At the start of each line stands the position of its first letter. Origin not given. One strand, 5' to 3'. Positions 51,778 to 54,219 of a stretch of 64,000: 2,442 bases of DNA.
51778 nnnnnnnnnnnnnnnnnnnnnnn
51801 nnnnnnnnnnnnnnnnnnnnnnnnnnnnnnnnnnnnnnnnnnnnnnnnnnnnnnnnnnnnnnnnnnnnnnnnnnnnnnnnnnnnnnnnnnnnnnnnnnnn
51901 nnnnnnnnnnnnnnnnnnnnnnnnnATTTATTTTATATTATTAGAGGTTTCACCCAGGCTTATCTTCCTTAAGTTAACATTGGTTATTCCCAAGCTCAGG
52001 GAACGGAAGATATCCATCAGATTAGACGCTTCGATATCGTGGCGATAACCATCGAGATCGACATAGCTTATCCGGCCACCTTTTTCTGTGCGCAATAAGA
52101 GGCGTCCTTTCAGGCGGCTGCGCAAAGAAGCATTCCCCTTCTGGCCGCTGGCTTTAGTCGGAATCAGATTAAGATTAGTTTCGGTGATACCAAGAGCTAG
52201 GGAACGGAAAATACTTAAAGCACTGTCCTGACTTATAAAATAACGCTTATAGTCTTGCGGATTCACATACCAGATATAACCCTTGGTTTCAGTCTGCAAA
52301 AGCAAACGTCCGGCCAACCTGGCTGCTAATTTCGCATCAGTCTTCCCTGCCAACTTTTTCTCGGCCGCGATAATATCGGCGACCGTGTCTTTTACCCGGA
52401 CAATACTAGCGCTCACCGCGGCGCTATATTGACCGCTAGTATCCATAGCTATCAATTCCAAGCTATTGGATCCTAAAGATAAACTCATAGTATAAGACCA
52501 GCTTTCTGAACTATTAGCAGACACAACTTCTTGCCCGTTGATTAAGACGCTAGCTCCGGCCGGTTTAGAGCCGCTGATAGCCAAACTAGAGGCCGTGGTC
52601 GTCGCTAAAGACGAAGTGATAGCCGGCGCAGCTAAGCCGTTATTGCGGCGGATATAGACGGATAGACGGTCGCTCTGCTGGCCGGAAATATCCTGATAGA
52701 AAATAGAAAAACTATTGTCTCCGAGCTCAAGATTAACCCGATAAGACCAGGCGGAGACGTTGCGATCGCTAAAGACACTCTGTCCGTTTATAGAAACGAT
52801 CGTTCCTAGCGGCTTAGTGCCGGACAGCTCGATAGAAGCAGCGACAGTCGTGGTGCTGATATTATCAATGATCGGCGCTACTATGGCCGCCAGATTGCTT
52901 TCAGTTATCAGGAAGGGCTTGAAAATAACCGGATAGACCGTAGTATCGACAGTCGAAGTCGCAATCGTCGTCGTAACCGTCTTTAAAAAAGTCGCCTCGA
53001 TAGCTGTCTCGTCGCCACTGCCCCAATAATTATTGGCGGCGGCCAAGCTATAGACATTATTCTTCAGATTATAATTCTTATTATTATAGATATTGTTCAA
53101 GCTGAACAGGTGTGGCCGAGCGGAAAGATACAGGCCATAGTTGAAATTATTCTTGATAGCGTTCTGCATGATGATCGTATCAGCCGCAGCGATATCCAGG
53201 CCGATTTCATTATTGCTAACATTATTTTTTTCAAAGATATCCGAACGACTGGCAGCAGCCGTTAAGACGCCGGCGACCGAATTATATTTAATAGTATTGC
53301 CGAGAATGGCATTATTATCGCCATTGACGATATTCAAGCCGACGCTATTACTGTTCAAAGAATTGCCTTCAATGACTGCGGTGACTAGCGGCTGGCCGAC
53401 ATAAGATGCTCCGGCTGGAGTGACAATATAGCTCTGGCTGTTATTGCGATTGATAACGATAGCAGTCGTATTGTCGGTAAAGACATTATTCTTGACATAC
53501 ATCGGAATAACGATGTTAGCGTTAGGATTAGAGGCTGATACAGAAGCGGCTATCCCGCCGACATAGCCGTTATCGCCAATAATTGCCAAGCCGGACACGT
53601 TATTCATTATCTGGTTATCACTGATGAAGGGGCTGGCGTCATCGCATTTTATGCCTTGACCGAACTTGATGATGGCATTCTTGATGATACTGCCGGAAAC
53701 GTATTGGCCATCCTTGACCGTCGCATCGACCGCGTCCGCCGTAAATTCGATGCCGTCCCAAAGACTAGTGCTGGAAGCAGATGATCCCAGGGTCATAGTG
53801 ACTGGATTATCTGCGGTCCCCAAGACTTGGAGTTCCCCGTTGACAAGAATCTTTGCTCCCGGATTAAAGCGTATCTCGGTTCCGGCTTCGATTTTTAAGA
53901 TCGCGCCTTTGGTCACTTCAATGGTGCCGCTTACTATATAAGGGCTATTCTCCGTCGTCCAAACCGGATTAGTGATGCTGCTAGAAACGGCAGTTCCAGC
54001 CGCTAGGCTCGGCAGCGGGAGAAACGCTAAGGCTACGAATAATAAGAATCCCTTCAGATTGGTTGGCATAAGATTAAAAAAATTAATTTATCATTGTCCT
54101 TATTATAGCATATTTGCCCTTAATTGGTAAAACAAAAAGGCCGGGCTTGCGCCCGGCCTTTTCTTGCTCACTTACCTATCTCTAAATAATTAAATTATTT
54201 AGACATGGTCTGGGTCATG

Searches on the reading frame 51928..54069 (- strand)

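Call 11: search_protein_families(library=pfam, proteins=[window:51928-54069:-], max_evalue=0.01)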
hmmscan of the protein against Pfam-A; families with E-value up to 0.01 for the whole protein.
window:51928-54069:- (713 aa): 3 families
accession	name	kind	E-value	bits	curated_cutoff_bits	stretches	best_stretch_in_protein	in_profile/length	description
PF05048.19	NosD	-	1.3e-10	41.6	23.6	1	192-354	51-194/212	Periplasmic copper-binding protein (NosD)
PF09136.16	Glucodextran_B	-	5.3e-06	26.7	27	0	488-550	11-74/83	Glucodextranase, domain B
PF13229.12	Beta_helix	-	2.1e-05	24.6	25.9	1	191-333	12-140/158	Right handed beta helix region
